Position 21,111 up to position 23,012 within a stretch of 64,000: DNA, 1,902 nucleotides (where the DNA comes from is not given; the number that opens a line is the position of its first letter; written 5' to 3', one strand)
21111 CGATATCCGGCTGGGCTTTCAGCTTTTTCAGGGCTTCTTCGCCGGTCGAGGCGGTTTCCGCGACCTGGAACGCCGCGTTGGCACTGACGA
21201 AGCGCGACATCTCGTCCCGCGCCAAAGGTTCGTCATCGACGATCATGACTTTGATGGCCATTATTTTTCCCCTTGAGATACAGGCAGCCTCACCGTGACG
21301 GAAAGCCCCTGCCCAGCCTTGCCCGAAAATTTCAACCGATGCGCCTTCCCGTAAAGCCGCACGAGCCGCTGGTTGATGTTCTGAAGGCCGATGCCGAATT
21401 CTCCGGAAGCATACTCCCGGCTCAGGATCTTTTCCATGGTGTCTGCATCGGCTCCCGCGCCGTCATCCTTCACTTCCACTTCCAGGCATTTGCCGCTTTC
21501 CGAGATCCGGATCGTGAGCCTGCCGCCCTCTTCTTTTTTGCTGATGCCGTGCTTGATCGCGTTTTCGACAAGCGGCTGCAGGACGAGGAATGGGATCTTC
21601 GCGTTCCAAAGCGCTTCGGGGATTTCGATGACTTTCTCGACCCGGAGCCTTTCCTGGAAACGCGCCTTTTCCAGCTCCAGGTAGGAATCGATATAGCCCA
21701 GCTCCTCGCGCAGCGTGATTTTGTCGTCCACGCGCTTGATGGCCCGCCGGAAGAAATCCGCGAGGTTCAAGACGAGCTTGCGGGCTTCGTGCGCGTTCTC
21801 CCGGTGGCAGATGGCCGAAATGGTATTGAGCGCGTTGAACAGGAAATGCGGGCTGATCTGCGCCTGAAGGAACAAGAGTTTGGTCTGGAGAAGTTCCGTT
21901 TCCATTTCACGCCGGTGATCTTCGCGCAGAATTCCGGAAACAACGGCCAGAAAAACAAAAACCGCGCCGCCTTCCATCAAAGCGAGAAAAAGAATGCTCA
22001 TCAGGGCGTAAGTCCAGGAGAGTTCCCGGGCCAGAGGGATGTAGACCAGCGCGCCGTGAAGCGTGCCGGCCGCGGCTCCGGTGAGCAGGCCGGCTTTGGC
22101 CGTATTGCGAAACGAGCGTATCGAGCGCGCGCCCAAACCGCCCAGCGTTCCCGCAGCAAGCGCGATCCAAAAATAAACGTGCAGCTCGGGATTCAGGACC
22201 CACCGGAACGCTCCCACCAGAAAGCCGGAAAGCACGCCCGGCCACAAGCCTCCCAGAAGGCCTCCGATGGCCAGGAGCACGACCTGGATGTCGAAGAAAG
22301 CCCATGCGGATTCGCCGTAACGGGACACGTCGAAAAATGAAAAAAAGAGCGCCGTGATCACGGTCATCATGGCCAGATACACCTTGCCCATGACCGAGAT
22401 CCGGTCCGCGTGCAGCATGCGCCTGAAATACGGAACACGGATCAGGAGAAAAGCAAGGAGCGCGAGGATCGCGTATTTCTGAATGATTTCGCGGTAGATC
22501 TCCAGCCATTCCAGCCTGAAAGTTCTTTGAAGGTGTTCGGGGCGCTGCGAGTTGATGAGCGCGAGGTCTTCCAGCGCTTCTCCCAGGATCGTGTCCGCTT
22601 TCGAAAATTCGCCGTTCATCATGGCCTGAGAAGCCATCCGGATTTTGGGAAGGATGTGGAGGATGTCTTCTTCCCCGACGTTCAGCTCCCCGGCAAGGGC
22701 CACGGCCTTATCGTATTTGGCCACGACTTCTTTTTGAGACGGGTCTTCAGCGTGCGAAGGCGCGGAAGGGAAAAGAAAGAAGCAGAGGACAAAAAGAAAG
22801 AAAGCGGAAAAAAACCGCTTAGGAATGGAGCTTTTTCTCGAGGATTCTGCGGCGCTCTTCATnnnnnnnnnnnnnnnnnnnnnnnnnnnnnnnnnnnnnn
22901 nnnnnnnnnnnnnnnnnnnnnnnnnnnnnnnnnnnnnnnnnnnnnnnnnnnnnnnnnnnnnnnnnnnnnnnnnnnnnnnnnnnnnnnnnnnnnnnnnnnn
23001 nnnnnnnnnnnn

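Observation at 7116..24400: Secreted-repeat-protein locus with its own LytS/LytTR two-component system upstream of tRNA-Phe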

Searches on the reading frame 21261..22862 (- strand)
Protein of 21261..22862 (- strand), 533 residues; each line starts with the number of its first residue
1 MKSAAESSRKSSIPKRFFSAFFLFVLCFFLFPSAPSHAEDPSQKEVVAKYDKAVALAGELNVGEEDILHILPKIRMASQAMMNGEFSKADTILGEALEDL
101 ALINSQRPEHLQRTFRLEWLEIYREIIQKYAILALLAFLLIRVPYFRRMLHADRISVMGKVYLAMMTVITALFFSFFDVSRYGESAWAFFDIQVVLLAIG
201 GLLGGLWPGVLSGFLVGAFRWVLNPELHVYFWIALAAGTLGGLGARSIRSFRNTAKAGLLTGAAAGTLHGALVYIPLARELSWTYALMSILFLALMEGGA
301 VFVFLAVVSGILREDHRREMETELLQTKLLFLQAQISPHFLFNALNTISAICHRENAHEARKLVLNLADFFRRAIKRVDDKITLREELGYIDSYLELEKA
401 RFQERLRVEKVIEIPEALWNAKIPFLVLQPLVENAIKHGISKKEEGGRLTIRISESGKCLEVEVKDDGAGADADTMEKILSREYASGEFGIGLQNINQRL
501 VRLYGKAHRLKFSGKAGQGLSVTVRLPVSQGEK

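Call 7: search_protein_families(library=pfam, proteins=[window:21261-22862:-], max_evalue=0.1)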
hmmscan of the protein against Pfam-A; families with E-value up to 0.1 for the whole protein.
window:21261-22862:- (533 aa): 4 families
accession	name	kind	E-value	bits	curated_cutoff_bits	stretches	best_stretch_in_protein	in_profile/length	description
PF06580.19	His_kinase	-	1.3e-25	89.9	25.2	1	328-406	2-81/81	Histidine kinase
PF02518.31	HATPase_c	-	6.9e-15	55.9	26.4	1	426-529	8-110/111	Histidine kinase-, DNA gyrase B-, and HSP90-like ATPase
PF07694.17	5TM-5TMR_LYT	-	9.1e-10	38.8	24.6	1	144-307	2-165/169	5TMR of 5TMR-LYT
PF13581.12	HATPase_c_2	-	0.0037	17.7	27.4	1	432-493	40-104/127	Histidine kinase-like ATPase domain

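Call 8: search_protein_families(library=ncbifam, proteins=[window:21261-22862:-], max_evalue=0.1)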
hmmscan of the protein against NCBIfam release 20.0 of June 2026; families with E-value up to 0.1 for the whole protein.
window:21261-22862:- (533 aa): 41 families (the best 25 are shown)
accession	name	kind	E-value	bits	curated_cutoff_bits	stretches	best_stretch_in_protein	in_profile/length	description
NF053867.1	SprKinKinDBac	equivalog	1.9e-09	36.5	775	1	431-530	401-499/500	sporulation kinase KinD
NF008298.1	PRK11086.1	subfamily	4.2e-09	35.4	520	1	339-530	338-527/529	DcuS/MalK family sensor histidine kinase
NF008468.0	PRK11360.1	equivalog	1.3e-05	23.8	646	1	413-532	492-612/616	two-component system sensor histidine kinase AtoS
NF033092.0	HK_WalK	equivalog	1.9e-05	23.5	725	1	426-527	491-593/594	cell wall metabolism sensor histidine kinase WalK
NF052531.1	Strep_LiaS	equivalog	2.6e-05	23.6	450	1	410-528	229-327/328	envelope stress sensor histidine kinase LiaS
NF008025.0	PRK10755.1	equivalog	3.1e-05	22.8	314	1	417-530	247-358/362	two-component system sensor histidine kinase PmrB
TIGR02966.1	phoR_proteo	equivalog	3.7e-05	22.9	334.2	1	427-484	233-286/333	phosphate regulon sensor histidine kinase PhoR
NF007688.0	PRK10364.1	equivalog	4.4e-05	22.4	479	1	431-530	359-453/460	two-component system sensor histidine kinase ZraS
NF046044.1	PnpS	equivalog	4.7e-05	22.6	400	1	427-527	285-390/390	two-component system histidine kinase PnpS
NF040750.1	tetrathio_HK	equivalog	0.00031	19.3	750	1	330-523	365-553/555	tetrathionate respiration histidine kinase TtrS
NF041880.1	EPS_EpsF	equivalog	0.00043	18.9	900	1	429-527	390-492/492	response regulator EpsF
TIGR02916.1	PEP_his_kin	equivalog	0.00062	18.5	300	1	427-527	583-679/679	XrtA/PEP-CTERM system histidine kinase PrsK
NF041210.1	his_kin_PieS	equivalog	0.00082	18.5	850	1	428-529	365-471/474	two component system sensor histidine kinase PieS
NF051872.1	HisKinPhyk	equivalog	0.0013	17.4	750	1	430-477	456-501/537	sensor histidine kinase PhyK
NF047874.1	MASE3_PAS_HK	subfamily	0.0016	17.3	560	1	431-528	527-625/655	MASE3 domain-containing sensor histidine kinase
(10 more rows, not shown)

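Call 14: find_related_loci(query=window:21261-22862:-, collection=genome_contigs, flank=10000)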
Query window:21261-22862:- (533 aa) in genome_contigs; peptide patterns used: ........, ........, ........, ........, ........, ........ (x = any residue, [..] = any of these).
157 stretches matched a pattern; 3 encode a relative of the query (tblastn E <= 1e-3); 3 distinct loci.
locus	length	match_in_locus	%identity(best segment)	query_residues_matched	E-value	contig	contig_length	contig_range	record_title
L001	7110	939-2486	50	15-529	2e-173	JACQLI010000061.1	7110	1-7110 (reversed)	MAG: Candidatus Omnitrophota bacterium isolate NC_groundwater_1199_Ag_S-0.1um_47_39 S_p1_S3_coassembly_k141_1631290, who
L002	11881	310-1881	46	5-533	3e-138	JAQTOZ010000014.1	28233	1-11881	MAG: Candidatus Omnitrophota bacterium isolate STB_104 NODE_3571_length_28233_cov_3.532449_Sandtown_B, whole genome shot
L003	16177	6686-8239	43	15-529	5e-135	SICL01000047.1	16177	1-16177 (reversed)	MAG: Candidatus Taenariivivens baikalensis isolate Baikal-deep-G204 BACOMB-C17281, whole genome shotgun sequence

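Call 23: find_related_loci(query=A1, collection=metagenome_contigs, flank=10000)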
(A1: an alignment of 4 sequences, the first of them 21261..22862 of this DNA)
Query A1 (533 aa) in metagenome_contigs; peptide patterns used: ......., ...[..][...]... (x = any residue, [..] = any of these).
600 stretches matched a pattern (row limit reached: there are more); 579 encode a relative of the query (tblastn E <= 1e-3); the best 80 are kept; 80 distinct loci.
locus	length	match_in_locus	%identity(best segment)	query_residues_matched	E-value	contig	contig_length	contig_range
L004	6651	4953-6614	41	122-527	2e-44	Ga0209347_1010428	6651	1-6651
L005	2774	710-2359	46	120-527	1e-43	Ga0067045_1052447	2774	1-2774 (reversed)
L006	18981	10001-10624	40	315-527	5e-43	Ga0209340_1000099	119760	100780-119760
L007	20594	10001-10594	42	332-529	1e-42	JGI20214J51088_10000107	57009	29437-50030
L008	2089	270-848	45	332-528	4e-43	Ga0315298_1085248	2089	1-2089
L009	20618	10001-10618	38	321-528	8e-42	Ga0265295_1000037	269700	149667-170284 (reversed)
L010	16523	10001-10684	38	288-527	2e-40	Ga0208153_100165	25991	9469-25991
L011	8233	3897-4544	37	306-527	3e-40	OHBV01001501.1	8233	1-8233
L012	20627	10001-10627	44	319-528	5e-40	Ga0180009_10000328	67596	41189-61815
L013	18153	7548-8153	42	324-531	7e-40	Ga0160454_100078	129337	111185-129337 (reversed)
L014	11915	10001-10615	41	323-528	1e-39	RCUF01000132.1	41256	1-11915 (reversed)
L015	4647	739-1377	40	314-531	9e-40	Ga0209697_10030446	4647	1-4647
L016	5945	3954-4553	41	324-527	3e-39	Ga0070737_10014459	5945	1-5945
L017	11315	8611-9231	42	315-531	2e-39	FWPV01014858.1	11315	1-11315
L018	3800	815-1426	39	328-533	2e-39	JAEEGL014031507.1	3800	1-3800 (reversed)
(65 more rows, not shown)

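Call 75: search_protein_families(library=pfam, proteins=[L002:3030-10922:+, L001:3527-7108:+], max_evalue=0.01)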
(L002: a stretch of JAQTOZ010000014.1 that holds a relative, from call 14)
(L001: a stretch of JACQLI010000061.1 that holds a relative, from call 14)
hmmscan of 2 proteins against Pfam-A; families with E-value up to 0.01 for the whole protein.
L002:3030-10922:+ (2631 aa): 2 families
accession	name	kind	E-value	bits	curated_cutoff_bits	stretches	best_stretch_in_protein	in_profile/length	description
PF00404.24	Dockerin_1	-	3e-22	79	22.9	2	1963-2014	3-53/57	Dockerin type I domain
PF06262.17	Zincin_1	-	7.1e-05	23.1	22.4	0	1622-1651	66-95/97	Zincin-like metallopeptidase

L001:3527-7108:+ (1194 aa): 6 families
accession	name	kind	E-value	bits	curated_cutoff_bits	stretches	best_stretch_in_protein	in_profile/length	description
PF13499.12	EF-hand_7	-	1.2e-12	48.4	30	1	1089-1139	11-61/67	EF-hand domain pair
PF00404.24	Dockerin_1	-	1.3e-05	25.7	22.9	2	362-437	3-57/57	Dockerin type I domain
PF00036.39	EF-hand_1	-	2.3e-05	24.1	25.4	0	1161-1173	9-21/29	EF hand domain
PF13405.12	EF-hand_6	-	0.00054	19.9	25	0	1049-1073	3-27/30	EF-hand domain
PF10591.15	SPARC_Ca_bdg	-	0.0017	19.1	22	0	1048-1103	56-111/113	Secreted protein acidic and rich in cysteine Ca binding region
PF13202.12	EF-hand_5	-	0.0021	17.9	25.9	0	1160-1173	7-20/25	EF hand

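Call 87: predict_structure(alignment_id=A3)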
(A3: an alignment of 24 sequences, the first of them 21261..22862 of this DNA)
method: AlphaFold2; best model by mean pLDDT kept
length: 533 residues; sequences in the alignment: 24
mean_pLDDT: 80.0   pTM: 0.51
mean pLDDT of the five models: 80.0, 79.6, 79.5, 78.0, 76.7
residues with pLDDT >= 90: 163; 70-90: 243; 50-70: 95; < 50: 32
segments of 3 or more residues with pLDDT < 50: 1-14, 31-38, 334-336, 484-486, 531-533
pLDDT, mean of each block of 10 residues (from residue 1): 35 49 66 47 85 86 75 90 88 90 77 71 87 95 90 89 93 86 74 94 94 93 85 95 91 90 95 88 90 96 95 86 64 51 62 62 66 58 83 80 85 87 82 85 88 90 89 72 56 76 84 83 82 38
secondary structure, 60 per line:
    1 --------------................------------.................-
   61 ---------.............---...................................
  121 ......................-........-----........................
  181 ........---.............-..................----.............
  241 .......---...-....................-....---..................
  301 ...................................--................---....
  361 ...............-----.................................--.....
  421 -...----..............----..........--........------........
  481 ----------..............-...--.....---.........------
elements in order: H15-30 H43-59 H70-82 H86-142 H144-151 H157-188 H192-204 H206-223 H228-247 H255-274 H276-279 H283-335 H338-353 H357-375 E381-383 H384-405 E406-413 H416-420 E422-424 H429-442 E447-456 E459-466 H473-480 H491-504 E511-515 E519-527

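Call 89: fold_search(model_id=the predicted structure, library=pdb)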
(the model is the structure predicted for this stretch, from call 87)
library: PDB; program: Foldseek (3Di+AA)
matches with E <= 10: 598; with E <= 0.001: 278
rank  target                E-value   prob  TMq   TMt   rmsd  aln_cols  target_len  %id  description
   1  6swj                  3.5e-11  1.00  0.31  0.75   4.9       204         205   32  The kinase domain of GanS, a histidine kinase from Geobacillus stearothermophilus (with Pt) (released 2020-10-14)
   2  6swk                  4.0e-11  1.00  0.31  0.74   5.3       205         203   32  The kinase domain of GanS, a histidine kinase from Geobacillus stearothermophilus (released 2020-10-14)
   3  4xiv_B                3.4e-07  1.00  0.21  0.40  16.7       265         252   14  Kinase and Dimerization (P3P4) of the Thermotoga maritima CheA kinase (released 2015-11-04)
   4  9jfj_A                3.6e-07  1.00  0.23  0.48  14.7       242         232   21  Crystal structure of the cytoplasmic domain of ZraS in ADP-bound form (released 2025-03-26)
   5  6rh0_A                4.3e-07  1.00  0.24  0.49  20.7       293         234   15  Revisiting pH-gated conformational switch. Complex HK853-RR468 pH 5.5 (released 2020-02-19)
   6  9a5d_A                5.4e-07  1.00  0.23  0.20  15.3       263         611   17  Integrative model of WALK-YYCH by crosslinking MS and deep learning (released 2024-09-18)
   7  5c93_B                5.7e-07  1.00  0.27  0.58   8.1       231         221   14  Histidine kinase with ATP (released 2016-07-27)
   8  4zki_B                6.2e-07  1.00  0.27  0.60   7.5       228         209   17  The crystal structure of Histidine Kinase YycG with ADP (released 2016-05-04)
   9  4u7o_A                8.5e-07  1.00  0.24  0.50  13.3       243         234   14  Active histidine kinase bound with ATP (released 2015-09-02)
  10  4r39_C                8.9e-07  1.00  0.23  0.52   7.8       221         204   19  Histidine kinase domain from Erythrobacter litoralis EL346 blue-light activated histidine kinase (released 2014-12-03)
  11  4r39_A                9.4e-07  1.00  0.23  0.49   8.1       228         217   21  Histidine kinase domain from Erythrobacter litoralis EL346 blue-light activated histidine kinase (released 2014-12-03)
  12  6rgz_A                9.4e-07  1.00  0.23  0.48  21.6       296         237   15  Revisiting pH-gated conformational switch. Complex HK853-RR468 pH 6.5 (released 2020-02-19)
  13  4r39_B                1.0e-06  1.00  0.23  0.52   8.3       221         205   21  Histidine kinase domain from Erythrobacter litoralis EL346 blue-light activated histidine kinase (released 2014-12-03)
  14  6rh0_B                1.0e-06  1.00  0.24  0.51   9.5       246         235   19  Revisiting pH-gated conformational switch. Complex HK853-RR468 pH 5.5 (released 2020-02-19)
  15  4u7o_B                1.1e-06  1.00  0.26  0.58   8.2       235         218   16  Active histidine kinase bound with ATP (released 2015-09-02)
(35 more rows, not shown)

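Call 98: search_protein_families(library=pfam, proteins=[L001:23-940:+, L003:5125-6339:+], max_evalue=0.01)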
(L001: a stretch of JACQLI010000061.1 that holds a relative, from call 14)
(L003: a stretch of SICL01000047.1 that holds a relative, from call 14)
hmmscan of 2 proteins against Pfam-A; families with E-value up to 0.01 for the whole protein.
L001:23-940:+ (306 aa): 0 families

L003:5125-6339:+ (405 aa): 0 families
